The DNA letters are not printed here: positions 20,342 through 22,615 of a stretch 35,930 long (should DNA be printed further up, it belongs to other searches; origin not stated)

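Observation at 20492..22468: Full-length GlgB homologue that keeps the N-terminal/CBM48 region but has lost the GH13 catalytic nucleophile, translationally coupled to the MalQ fusion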

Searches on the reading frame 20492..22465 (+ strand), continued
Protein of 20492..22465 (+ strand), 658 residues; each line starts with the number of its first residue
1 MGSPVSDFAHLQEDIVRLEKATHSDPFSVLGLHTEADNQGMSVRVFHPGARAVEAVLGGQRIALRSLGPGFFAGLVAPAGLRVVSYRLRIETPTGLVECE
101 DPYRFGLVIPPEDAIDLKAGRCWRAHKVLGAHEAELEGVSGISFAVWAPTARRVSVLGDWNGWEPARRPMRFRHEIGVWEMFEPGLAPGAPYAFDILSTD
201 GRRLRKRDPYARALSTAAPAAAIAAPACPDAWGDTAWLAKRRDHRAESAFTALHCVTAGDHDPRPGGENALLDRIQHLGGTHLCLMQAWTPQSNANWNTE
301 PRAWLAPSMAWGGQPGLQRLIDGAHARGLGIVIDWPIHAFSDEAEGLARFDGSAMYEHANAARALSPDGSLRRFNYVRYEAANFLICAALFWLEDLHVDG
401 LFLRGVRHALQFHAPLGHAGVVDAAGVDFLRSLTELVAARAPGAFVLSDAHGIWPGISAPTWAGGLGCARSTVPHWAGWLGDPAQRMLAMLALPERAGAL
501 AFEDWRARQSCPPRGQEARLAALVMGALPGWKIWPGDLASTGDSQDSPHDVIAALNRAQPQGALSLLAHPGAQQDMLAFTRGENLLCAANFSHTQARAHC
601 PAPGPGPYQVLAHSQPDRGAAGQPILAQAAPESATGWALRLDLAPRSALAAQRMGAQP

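Call 52: search_protein_representatives(alignment_id=A2)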
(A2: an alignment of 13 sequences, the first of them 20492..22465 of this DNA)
Query: 13 sequences, 658 profile positions. Proteins with E-value up to 0.001 (for the whole library): 10842; up to 1e-10: 5166; up to 1e-30: 1138. The best 150 are listed.
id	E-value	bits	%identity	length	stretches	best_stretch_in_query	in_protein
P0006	0.0e+00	1011.0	-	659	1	1-654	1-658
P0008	1.5e-261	886.2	-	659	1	7-656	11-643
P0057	5.0e-246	835.0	-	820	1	5-657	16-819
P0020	2.7e-198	677.3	-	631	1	4-651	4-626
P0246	8.7e-181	619.4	-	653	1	5-647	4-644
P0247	1.3e-158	546.1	-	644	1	10-649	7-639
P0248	3.7e-155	534.7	-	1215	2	13-651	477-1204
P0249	3.1e-137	475.5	-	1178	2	13-652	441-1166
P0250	4.0e-135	468.5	-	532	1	7-510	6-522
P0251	2.6e-122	426.2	-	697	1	13-651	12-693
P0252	2.9e-115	402.9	-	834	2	14-401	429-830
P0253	4.9e-114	398.8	-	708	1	14-479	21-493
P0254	5.2e-103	362.4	-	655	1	13-617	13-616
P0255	1.0e-102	361.4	-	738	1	15-478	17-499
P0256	1.2e-102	361.3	-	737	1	13-478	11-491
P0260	1.9e-100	353.9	-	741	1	10-649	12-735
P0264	3.4e-94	333.3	-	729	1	15-629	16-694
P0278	1.1e-85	305.2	-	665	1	13-627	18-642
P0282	1.5e-84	301.5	-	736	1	15-477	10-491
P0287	4.6e-82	293.2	-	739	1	12-479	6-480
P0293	1.8e-81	291.3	-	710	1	21-651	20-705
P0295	1.6e-80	288.1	-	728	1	19-655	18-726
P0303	6.4e-79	282.8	-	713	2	13-477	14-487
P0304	1.2e-78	281.9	-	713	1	9-654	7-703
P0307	4.0e-78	280.2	-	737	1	11-470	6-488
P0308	6.8e-78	279.4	-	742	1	21-623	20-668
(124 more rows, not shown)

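Call 53: search_protein_families(library=pfam, proteins=[P0246, P0247, P0248, P0249, P0250, P0251, P0252, P0253, P0254, P0260], max_evalue=0.001)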
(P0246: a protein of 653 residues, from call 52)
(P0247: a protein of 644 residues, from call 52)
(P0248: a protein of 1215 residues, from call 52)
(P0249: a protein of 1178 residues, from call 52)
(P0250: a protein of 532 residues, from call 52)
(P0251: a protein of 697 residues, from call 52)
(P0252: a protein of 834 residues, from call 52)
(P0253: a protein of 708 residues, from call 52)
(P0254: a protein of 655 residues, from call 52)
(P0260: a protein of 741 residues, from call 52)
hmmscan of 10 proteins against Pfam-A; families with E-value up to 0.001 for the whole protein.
P0246 (653 aa): 2 families
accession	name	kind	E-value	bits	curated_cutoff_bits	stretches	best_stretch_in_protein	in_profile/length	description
PF22019.2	GlgB_N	-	2.6e-24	85.6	27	2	13-98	4-94/94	alpha-1,4-glucan branching enzyme GlgB, N-terminal domain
PF02922.24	CBM_48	-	5.6e-18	65.5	22.4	1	124-206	2-83/83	Carbohydrate-binding module 48 (Isoamylase N-terminal domain)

P0247 (644 aa): 2 families
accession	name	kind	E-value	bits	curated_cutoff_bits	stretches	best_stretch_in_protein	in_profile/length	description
PF02922.24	CBM_48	-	1.6e-23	83.3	22.4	1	124-206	2-83/83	Carbohydrate-binding module 48 (Isoamylase N-terminal domain)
PF22019.2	GlgB_N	-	1.9e-22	79.6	27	2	10-98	3-94/94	alpha-1,4-glucan branching enzyme GlgB, N-terminal domain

P0248 (1215 aa): 6 families
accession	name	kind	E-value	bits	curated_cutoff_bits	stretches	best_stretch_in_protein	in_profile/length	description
PF02922.24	CBM_48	-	9.4e-63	209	22.4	3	600-683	1-83/83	Carbohydrate-binding module 48 (Isoamylase N-terminal domain)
PF22019.2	GlgB_N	-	1.6e-52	176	27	3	57-153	2-94/94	alpha-1,4-glucan branching enzyme GlgB, N-terminal domain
PF02806.24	Alpha-amylase_C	-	2.3e-19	70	21.2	1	1107-1206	1-94/95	Alpha amylase, C-terminal all-beta domain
PF00128.31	Alpha-amylase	-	1e-16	61.7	22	1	753-833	25-101/446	Alpha amylase, catalytic domain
PF16561.11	AMPK1_CBM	-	7.9e-05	23.2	26.8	0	197-224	6-32/85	Glycogen recognition site of AMP-activated protein kinase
PF16760.10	CBM53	-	0.0002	22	27.6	0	204-252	12-51/57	Starch/carbohydrate-binding module (family 53)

P0249 (1178 aa): 4 families
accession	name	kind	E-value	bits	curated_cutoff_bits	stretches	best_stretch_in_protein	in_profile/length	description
PF02922.24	CBM_48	-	3.9e-59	197.4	22.4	2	133-215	2-83/83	Carbohydrate-binding module 48 (Isoamylase N-terminal domain)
PF22019.2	GlgB_N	-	9.5e-54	179.9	27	3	11-106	2-94/94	alpha-1,4-glucan branching enzyme GlgB, N-terminal domain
PF00128.31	Alpha-amylase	-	3.5e-20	73.1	22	1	711-786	23-96/446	Alpha amylase, catalytic domain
PF02806.24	Alpha-amylase_C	-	6.2e-19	68.6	21.2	1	1068-1167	1-94/95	Alpha amylase, C-terminal all-beta domain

P0250 (532 aa): 2 families
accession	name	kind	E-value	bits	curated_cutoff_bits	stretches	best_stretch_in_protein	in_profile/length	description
PF22019.2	GlgB_N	-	1.3e-21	77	27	1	12-100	3-94/94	alpha-1,4-glucan branching enzyme GlgB, N-terminal domain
PF02922.24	CBM_48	-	2.1e-19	70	22.4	1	126-228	2-83/83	Carbohydrate-binding module 48 (Isoamylase N-terminal domain)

P0251 (697 aa): 4 families
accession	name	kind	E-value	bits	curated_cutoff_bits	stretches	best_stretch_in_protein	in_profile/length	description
PF22019.2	GlgB_N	-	4.4e-30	104.1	27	2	11-100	2-94/94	alpha-1,4-glucan branching enzyme GlgB, N-terminal domain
PF02922.24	CBM_48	-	2.6e-24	85.8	22.4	1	126-209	2-83/83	Carbohydrate-binding module 48 (Isoamylase N-terminal domain)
PF02806.24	Alpha-amylase_C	-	2.8e-06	28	21.2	1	608-695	9-94/95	Alpha amylase, C-terminal all-beta domain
PF18952.6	DUF5696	-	0.00099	18.2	25.6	0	300-412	305-423/612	Family of unknown function (DUF5696)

P0252 (834 aa): 3 families
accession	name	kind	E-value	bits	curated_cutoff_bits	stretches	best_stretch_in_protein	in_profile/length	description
PF02922.24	CBM_48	-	7.3e-56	186.9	22.4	2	549-631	2-83/83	Carbohydrate-binding module 48 (Isoamylase N-terminal domain)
PF22019.2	GlgB_N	-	5.2e-53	177.6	27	4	3-99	3-94/94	alpha-1,4-glucan branching enzyme GlgB, N-terminal domain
PF00128.31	Alpha-amylase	-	2.5e-15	57.1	22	1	694-778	19-101/446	Alpha amylase, catalytic domain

P0253 (708 aa): 2 families
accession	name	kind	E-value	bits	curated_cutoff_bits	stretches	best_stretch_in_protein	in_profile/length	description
PF22019.2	GlgB_N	-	2.6e-31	108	27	2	21-112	4-94/94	alpha-1,4-glucan branching enzyme GlgB, N-terminal domain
PF02922.24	CBM_48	-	1.1e-23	83.8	22.4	1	138-221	2-83/83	Carbohydrate-binding module 48 (Isoamylase N-terminal domain)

P0254 (655 aa): 2 families
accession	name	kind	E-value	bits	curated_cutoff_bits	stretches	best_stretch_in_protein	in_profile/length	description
PF22019.2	GlgB_N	-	8.1e-25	87.2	27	2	13-98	3-92/94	alpha-1,4-glucan branching enzyme GlgB, N-terminal domain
PF02922.24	CBM_48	-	9.1e-22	77.6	22.4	1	126-208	2-83/83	Carbohydrate-binding module 48 (Isoamylase N-terminal domain)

P0260 (741 aa): 4 families
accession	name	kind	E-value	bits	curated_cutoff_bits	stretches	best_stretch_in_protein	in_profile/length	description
PF22019.2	GlgB_N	-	1.1e-29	102.9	27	2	15-110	3-94/94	alpha-1,4-glucan branching enzyme GlgB, N-terminal domain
PF02922.24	CBM_48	-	1.8e-26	92.7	22.4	1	136-218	2-83/83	Carbohydrate-binding module 48 (Isoamylase N-terminal domain)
PF02806.24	Alpha-amylase_C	-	5.9e-24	84.7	21.2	1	642-738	1-93/95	Alpha amylase, C-terminal all-beta domain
PF00128.31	Alpha-amylase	-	7.1e-16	58.9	22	2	291-360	27-95/446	Alpha amylase, catalytic domain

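Call 55: find_encoding_contigs(protein=P0247, flank=10000, max_places=2)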
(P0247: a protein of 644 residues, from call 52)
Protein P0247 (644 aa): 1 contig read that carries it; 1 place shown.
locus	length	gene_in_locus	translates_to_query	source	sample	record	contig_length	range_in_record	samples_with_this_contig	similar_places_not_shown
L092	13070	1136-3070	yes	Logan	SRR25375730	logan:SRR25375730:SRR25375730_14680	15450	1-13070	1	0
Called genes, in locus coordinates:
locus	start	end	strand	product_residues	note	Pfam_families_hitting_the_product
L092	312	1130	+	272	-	PF01418:HTH_6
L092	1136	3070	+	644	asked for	PF22019:GlgB_N, PF02922:CBM_48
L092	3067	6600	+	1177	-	PF02446:Glyco_hydro_77, PF00723:Glyco_hydro_15, PF19292:KPBB_C (weak)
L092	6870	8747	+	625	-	PF09087:Cyc-maltodext_N, PF00128:Alpha-amylase, PF10438:Cyc-maltodext_C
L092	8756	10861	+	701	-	PF14508:GH97_N, PF10566:Glyco_hydro_97, PF14509:GH97_C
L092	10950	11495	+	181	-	-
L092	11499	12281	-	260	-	PF00106:adh_short, PF13561:adh_short_C2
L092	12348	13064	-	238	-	PF00011:HSP20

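Call 57: find_encoding_contigs(protein=P0253, flank=10000, max_places=2)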
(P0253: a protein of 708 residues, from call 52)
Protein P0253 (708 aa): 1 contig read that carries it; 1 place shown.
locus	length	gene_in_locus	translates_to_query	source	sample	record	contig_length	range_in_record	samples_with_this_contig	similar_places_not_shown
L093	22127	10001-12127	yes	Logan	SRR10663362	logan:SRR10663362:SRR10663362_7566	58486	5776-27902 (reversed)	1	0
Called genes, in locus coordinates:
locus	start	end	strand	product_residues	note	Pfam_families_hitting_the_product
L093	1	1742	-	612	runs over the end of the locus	PF00920:ILVD_EDD_N, PF24877:ILV_EDD_C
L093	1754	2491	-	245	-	PF01182:Glucosamine_iso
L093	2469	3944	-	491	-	PF00479:G6PD_N, PF02781:G6PD_C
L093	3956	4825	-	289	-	PF00528:BPD_transp_1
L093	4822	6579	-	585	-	PF00528:BPD_transp_1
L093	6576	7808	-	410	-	PF01547:SBP_bac_1, PF13416:SBP_bac_8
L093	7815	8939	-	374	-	PF00005:ABC_tran, PF17912:OB_MalK (weak), PF08402:TOBE_2 (weak)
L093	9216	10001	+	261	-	PF01418:HTH_6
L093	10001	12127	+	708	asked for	PF22019:GlgB_N, PF02922:CBM_48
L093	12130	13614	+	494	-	PF02446:Glyco_hydro_77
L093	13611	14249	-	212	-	PF02463:SMC_N (faint), PF00005:ABC_tran, PF13304:AAA_21 (faint)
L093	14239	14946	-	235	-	PF00528:BPD_transp_1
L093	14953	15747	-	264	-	PF01547:SBP_bac_1, PF13531:SBP_bac_11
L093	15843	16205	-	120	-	PF00126:HTH_1 (weak)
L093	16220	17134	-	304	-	PF01842:ACT (faint), PF00551:Formyl_trans_N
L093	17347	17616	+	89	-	PF11154:DUF2934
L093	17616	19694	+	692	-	PF02922:CBM_48, PF00128:Alpha-amylase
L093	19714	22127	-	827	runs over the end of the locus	PF00343:Phosphorylase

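Call 58: find_encoding_contigs(protein=P0251, flank=10000, max_places=2)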
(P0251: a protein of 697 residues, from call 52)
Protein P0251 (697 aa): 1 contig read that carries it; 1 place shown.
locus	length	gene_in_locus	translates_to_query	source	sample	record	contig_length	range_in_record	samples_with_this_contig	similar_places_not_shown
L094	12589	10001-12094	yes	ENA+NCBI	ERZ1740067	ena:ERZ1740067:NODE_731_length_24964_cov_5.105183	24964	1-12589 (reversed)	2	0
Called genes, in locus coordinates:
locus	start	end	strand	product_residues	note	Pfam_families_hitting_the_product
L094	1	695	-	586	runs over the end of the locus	PF00128:Alpha-amylase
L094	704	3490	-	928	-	PF07715:Plug, PF00593:TonB_dep_Rec_b-barrel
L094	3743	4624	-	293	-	PF00528:BPD_transp_1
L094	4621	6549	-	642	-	PF00528:BPD_transp_1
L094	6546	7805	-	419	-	PF01547:SBP_bac_1, PF13416:SBP_bac_8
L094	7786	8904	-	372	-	PF00005:ABC_tran, PF08402:TOBE_2 (weak)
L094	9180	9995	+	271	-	PF01418:HTH_6, PF01380:SIS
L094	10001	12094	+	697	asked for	PF22019:GlgB_N, PF02922:CBM_48, PF02806:Alpha-amylase_C (weak)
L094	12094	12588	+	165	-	?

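Call 59: find_encoding_contigs(protein=P0254, flank=10000, max_places=2)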
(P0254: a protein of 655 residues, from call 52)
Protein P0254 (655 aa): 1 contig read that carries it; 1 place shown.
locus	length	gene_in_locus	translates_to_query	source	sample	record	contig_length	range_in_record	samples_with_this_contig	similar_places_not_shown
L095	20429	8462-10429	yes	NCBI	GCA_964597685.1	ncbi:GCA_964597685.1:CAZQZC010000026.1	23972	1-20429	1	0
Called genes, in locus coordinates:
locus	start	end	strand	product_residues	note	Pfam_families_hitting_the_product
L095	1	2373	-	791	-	?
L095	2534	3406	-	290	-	PF00528:BPD_transp_1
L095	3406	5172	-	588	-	PF00528:BPD_transp_1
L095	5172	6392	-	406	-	PF01547:SBP_bac_1, PF13416:SBP_bac_8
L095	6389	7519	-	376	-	PF02463:SMC_N (faint), PF00005:ABC_tran, PF17912:OB_MalK (weak), PF08402:TOBE_2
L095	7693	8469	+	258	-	PF01418:HTH_6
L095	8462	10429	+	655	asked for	PF22019:GlgB_N, PF02922:CBM_48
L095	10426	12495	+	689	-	PF02922:CBM_48, PF00128:Alpha-amylase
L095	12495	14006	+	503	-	PF02446:Glyco_hydro_77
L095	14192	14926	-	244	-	PF00300:His_Phos_1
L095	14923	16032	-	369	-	PF02515:CoA_transf_3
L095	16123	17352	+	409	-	PF00990:GGDEF (weak)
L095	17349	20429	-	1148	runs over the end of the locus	PF17757:UvrB_inter, PF02559:CarD_TRCF_RID, PF00270:DEAD, PF00271:Helicase_C, PF03461:TRCF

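Call 61: fold_search(model_id=the predicted structure, library=pdb)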
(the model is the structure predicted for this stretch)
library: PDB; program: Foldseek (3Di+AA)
matches with E <= 10: 1863; with E <= 0.001: 1015
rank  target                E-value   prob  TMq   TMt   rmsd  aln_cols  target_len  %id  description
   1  3k1d                  2.1e-50  1.00  0.86  0.79   4.3       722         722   25  Crystal structure of glycogen branching enzyme synonym: 1,4-alpha-D-glucan:1,4-alpha-D-GLUCAN 6-glucosyl-transferase fro (released 2010-05-05)
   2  5gr0                  1.2e-49  1.00  0.71  0.63  15.9       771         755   22  Crystal structure of branching enzyme D501A mutant from Cyanothece sp. ATCC 51142 (released 2017-08-16)
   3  5gqw                  3.8e-49  1.00  0.72  0.63  15.9       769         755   22  Crystal structure of branching enzyme W610N mutant from Cyanothece sp. ATCC 51142 (released 2017-02-22)
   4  5gr2                  9.7e-49  1.00  0.72  0.63  15.9       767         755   22  Crystal structure of branching enzyme L541A mutant from Cyanothece sp. ATCC 51142 (released 2017-08-16)
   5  5gqz                  2.6e-48  1.00  0.72  0.63  15.9       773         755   22  Crystal structure of branching enzyme Y500A mutant from Cyanothece sp. ATCC 51142 (released 2017-08-16)
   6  5gr5                  2.9e-48  1.00  0.73  0.64  15.9       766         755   22  Crystal structure of branching enzyme W610A mutant from Cyanothece sp. ATCC 51142 (released 2017-08-16)
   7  5gqu                  3.6e-48  1.00  0.72  0.64  16.0       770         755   22  Crystal structure of branching enzyme from Cyanothece sp. ATCC 51142 (released 2017-02-22)
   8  6klf                  5.0e-48  1.00  0.72  0.63  16.0       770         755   21  Crystal structure of branching enzyme D434A mutant from Cyanothece sp. ATCC 51142 (released 2020-08-05)
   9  9u77_A                9.1e-48  1.00  0.84  0.78   4.2       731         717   23  Crystal structure of Glycogen branching enzyme (VvGBE) from Vibrio vulnificus MO6-24/O (released 2026-02-04)
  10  5gr1_A                9.6e-48  1.00  0.72  0.63  16.0       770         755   21  Crystal structure of branching enzyme Y500A/D501A mutant from Cyanothece sp. ATCC 51142 in complex with maltoheptaose (released 2017-08-16)
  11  5gr3                  9.6e-48  1.00  0.71  0.62  15.9       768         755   22  Crystal structure of branching enzyme L541A/W655A mutant from Cyanothece sp. ATCC 51142 (released 2017-08-16)
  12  8zqa_H                1.6e-40  1.00  0.71  0.77   4.3       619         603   25  Crystal structure of 1,4-alpha-glucan branching protein from Rhodothermus profundi (released 2024-10-02)
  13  8zqa_A                6.0e-40  1.00  0.70  0.76   4.5       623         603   25  Crystal structure of 1,4-alpha-glucan branching protein from Rhodothermus profundi (released 2024-10-02)
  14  8zqa_C                6.4e-40  1.00  0.73  0.79   3.7       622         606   24  Crystal structure of 1,4-alpha-glucan branching protein from Rhodothermus profundi (released 2024-10-02)
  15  8zqa_G                6.7e-40  1.00  0.72  0.78   3.9       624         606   24  Crystal structure of 1,4-alpha-glucan branching protein from Rhodothermus profundi (released 2024-10-02)
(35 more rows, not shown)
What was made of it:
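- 20492..22468 (+): Catalytically dead GlgB paralogue ('pseudo-GlgB'), 658 aa. Foldseek TM-score is 0.86 to M. tuberculosis GlgB 3K1D (call 61).
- TM-scores are 0.86 and 0.84 to full-length GlgB structures (call 61).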
